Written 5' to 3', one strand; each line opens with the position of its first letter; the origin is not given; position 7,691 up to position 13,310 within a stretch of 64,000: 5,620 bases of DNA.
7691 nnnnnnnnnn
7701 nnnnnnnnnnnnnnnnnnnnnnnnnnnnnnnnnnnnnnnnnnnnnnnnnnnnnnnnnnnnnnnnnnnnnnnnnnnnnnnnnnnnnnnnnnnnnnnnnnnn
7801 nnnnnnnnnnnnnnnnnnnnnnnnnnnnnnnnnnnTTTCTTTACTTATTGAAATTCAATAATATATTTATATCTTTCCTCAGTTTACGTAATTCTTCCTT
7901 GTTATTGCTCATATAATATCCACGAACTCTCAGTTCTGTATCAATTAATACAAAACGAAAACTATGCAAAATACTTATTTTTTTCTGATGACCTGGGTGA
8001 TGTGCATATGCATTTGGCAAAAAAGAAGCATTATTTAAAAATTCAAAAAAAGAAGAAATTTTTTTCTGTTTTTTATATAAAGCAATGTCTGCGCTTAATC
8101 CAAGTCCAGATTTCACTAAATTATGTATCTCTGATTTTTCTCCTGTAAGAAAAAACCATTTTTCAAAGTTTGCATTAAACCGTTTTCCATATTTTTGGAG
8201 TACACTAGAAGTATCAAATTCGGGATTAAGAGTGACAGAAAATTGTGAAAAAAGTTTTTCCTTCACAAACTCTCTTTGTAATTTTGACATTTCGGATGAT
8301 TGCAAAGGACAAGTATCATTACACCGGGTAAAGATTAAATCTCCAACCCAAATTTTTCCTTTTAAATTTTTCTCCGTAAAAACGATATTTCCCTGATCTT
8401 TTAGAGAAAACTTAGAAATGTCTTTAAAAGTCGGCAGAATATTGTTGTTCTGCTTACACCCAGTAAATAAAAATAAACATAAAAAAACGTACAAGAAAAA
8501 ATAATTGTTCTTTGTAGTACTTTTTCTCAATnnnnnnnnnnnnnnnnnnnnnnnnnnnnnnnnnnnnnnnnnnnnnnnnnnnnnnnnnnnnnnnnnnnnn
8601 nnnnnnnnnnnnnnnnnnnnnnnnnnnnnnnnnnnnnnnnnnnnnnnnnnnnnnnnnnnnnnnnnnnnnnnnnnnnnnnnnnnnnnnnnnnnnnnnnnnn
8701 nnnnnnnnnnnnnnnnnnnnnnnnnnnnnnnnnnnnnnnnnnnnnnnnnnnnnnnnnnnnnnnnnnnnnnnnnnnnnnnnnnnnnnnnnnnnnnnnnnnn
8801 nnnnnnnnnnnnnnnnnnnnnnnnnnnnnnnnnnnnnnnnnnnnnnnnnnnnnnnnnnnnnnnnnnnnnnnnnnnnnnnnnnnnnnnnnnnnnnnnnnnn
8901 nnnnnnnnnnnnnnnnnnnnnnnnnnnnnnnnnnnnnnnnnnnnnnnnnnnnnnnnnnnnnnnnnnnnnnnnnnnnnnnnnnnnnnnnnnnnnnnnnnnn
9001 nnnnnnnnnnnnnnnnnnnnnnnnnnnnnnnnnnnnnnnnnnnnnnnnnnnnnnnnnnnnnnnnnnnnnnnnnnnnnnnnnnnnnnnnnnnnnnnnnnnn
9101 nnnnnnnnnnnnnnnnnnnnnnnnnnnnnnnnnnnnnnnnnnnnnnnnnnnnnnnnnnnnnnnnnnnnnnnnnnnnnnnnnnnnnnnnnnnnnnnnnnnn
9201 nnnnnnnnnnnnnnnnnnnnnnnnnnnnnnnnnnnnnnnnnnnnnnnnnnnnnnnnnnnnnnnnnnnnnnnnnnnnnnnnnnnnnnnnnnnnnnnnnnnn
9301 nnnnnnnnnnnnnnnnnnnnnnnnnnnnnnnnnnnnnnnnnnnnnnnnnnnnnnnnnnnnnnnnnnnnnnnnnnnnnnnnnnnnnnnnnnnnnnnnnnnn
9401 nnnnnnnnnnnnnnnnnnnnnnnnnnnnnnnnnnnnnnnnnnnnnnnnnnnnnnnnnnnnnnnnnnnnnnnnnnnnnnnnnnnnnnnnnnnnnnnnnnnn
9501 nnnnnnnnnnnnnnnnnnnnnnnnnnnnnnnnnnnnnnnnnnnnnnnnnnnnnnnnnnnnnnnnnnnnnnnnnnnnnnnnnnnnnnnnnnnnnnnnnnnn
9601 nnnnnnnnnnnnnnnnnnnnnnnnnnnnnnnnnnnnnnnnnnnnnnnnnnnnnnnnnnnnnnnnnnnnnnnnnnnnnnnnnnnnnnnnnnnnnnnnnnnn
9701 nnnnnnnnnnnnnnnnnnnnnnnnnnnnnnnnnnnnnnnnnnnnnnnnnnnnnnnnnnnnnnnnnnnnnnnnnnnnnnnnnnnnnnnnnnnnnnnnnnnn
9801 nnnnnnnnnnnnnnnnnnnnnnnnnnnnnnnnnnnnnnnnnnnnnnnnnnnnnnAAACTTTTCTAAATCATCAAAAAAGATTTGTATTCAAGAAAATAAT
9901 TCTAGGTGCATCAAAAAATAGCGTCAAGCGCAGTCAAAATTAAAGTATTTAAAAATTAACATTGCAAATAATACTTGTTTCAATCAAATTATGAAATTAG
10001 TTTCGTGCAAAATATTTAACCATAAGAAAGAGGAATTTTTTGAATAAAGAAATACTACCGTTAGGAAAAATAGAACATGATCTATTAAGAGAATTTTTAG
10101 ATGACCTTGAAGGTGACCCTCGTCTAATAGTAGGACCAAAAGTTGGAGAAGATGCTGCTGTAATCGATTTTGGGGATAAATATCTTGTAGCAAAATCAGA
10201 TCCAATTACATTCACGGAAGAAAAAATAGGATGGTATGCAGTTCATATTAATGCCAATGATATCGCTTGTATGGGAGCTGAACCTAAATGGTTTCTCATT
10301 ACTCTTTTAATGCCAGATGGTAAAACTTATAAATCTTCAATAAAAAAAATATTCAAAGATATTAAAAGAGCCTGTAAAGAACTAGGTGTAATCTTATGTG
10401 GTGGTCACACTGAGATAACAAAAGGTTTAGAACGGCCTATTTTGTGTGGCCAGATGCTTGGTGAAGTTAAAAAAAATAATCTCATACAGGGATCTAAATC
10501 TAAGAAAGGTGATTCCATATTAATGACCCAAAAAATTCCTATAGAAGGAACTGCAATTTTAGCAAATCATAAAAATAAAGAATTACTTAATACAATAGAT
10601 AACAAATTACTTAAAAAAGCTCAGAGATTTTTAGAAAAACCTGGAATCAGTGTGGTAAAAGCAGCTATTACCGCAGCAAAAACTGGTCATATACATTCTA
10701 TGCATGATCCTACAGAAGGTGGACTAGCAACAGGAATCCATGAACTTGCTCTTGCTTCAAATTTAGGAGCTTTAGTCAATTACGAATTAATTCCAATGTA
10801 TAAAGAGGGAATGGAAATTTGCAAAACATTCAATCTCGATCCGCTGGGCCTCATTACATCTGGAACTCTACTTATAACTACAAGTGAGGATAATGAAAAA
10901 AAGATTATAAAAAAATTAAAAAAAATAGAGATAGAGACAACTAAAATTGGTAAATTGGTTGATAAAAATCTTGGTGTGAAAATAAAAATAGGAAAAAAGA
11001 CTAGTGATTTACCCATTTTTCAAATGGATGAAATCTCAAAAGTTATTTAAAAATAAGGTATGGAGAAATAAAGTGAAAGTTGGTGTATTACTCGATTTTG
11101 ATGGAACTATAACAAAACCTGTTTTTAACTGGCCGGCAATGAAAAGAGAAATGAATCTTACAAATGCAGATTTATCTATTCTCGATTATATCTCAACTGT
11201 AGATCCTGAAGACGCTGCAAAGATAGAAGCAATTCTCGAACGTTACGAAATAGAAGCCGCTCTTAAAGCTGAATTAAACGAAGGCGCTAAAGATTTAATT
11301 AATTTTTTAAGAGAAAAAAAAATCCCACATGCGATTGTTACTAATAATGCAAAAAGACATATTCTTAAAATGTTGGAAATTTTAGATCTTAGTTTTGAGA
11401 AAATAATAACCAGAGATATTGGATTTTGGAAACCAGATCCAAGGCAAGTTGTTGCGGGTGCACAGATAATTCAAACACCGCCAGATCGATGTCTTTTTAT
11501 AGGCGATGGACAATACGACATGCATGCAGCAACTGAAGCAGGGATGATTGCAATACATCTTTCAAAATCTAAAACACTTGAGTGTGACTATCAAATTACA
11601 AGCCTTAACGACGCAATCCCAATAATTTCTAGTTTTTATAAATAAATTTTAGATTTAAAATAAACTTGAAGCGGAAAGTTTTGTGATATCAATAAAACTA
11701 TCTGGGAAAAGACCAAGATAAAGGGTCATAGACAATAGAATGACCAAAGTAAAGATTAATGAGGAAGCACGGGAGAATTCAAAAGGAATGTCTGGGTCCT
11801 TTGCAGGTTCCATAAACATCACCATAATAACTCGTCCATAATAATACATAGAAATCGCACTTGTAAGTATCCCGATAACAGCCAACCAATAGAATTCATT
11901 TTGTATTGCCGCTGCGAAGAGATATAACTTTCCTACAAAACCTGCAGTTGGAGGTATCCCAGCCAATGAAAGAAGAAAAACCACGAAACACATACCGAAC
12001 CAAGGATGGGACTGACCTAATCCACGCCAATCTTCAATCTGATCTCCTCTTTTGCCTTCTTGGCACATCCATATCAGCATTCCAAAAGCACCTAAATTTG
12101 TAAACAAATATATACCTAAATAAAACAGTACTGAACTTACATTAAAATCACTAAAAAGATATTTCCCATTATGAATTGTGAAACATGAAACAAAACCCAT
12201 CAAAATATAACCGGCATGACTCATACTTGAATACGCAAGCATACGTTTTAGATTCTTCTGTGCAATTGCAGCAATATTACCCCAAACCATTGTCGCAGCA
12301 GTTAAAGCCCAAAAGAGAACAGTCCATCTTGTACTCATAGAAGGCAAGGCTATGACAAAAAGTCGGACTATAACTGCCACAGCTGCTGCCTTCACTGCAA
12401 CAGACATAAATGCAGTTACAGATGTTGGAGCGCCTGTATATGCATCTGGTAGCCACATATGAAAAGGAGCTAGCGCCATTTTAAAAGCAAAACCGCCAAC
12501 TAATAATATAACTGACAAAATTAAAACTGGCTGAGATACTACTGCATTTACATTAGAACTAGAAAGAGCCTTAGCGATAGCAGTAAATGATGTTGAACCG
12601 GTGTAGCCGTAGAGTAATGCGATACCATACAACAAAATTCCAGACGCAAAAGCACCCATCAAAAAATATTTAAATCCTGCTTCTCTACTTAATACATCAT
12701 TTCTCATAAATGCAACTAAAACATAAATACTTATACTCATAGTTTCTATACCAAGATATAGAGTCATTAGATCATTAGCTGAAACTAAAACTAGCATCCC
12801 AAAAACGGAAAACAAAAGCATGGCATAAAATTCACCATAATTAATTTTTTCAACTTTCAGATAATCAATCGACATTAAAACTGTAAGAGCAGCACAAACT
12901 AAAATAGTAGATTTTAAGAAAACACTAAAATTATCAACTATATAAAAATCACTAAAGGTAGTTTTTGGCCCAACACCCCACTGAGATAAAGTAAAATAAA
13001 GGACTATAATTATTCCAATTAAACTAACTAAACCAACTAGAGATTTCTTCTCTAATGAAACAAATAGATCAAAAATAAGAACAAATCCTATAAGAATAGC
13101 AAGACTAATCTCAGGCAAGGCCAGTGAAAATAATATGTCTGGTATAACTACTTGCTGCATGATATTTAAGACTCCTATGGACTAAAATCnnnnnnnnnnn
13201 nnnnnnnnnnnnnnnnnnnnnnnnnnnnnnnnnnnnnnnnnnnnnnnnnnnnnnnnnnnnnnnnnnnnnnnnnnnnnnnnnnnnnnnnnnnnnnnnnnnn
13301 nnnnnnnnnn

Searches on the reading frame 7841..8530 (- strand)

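Call 61: search_protein_families(library=pfam, proteins=[window:7841-8530:-], max_evalue=0.00001)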
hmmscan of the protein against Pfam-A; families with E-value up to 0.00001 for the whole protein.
window:7841-8530:- (229 aa): 1 family
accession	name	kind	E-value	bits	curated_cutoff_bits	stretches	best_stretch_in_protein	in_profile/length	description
PF02630.20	SCO1-SenC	-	2e-19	70.3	22.8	1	39-141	2-102/134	SCO1/SenC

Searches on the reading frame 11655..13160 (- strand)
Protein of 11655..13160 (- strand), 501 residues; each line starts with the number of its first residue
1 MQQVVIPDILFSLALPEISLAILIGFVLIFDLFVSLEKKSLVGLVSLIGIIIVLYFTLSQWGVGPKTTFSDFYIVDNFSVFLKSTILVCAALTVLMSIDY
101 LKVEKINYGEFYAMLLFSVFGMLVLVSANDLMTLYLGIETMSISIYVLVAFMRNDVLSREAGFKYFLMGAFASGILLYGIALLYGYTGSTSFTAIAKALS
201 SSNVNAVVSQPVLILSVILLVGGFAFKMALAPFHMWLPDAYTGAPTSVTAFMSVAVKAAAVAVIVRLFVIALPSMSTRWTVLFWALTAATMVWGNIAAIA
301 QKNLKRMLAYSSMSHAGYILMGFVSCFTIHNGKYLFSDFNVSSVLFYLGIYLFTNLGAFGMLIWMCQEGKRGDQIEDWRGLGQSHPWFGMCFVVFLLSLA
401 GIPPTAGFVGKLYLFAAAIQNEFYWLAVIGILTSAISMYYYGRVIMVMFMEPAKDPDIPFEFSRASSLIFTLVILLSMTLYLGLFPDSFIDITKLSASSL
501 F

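Call 5: search_protein_families(library=ncbifam, proteins=[window:11655-13160:-], max_evalue=0.00001)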
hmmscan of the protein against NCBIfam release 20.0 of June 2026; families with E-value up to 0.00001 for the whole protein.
window:11655-13160:- (501 aa): 75 families (the best 25 are shown)
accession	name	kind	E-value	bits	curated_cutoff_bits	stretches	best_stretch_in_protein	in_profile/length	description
TIGR01770.1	NDH_I_N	subfamily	7.9e-135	450.5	332.6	1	13-488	3-470/472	NADH-quinone oxidoreductase subunit NuoN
NF004442.0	PRK05777.1-5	equivalog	6.4e-128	427.7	523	1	11-494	8-475/483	NADH-quinone oxidoreductase subunit NuoN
NF004440.0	PRK05777.1-3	equivalog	8.8e-123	410.7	519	1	11-498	8-474/477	NADH-quinone oxidoreductase subunit NuoN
NF004441.0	PRK05777.1-4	equivalog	5.5e-114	381.6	477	1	105-496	141-519/524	NADH-quinone oxidoreductase subunit NuoN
NF002701.0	PRK02504.1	equivalog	2.4e-105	352.9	569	1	14-453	15-439/513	NAD(P)H-quinone oxidoreductase subunit N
NF004446.0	PRK05777.2-4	equivalog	3.6e-97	326.6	590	1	12-492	12-490/502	NADH-quinone oxidoreductase subunit NuoN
NF004439.0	PRK05777.1-1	equivalog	3.8e-87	293.2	531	1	34-497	28-482/485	NADH-quinone oxidoreductase subunit NuoN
NF004444.0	PRK05777.2-2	equivalog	7.1e-85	285.9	496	1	14-476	17-470/496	NADH-quinone oxidoreductase subunit NuoN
NF004445.0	PRK05777.2-3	equivalog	1.1e-77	262.1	408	1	15-468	11-450/475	NADH-quinone oxidoreductase subunit NuoN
NF004443.0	PRK05777.2-1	equivalog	1.5e-68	232.2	626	1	13-453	13-451/506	NADH-quinone oxidoreductase subunit NuoN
NF006240.0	PRK08376.1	subfamily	1.9e-55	188.8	662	1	73-491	86-497/521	putative monovalent cation/H+ antiporter subunit D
NF004447.0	PRK05777.2-5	equivalog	5.4e-55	187.3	547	1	13-462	3-436/458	NADH-quinone oxidoreductase subunit NuoN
NF004448.0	PRK05777.2-6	equivalog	2.8e-52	178.4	869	1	15-451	19-444/492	NADH-quinone oxidoreductase subunit NuoN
NF009306.0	PRK12663.1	equivalog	4.9e-51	174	542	1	69-498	69-479/498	Na+/H+ antiporter subunit D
NF006241.0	PRK08377.1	equivalog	1.1e-47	163.2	645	1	85-499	83-476/494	NADH dehydrogenase subunit N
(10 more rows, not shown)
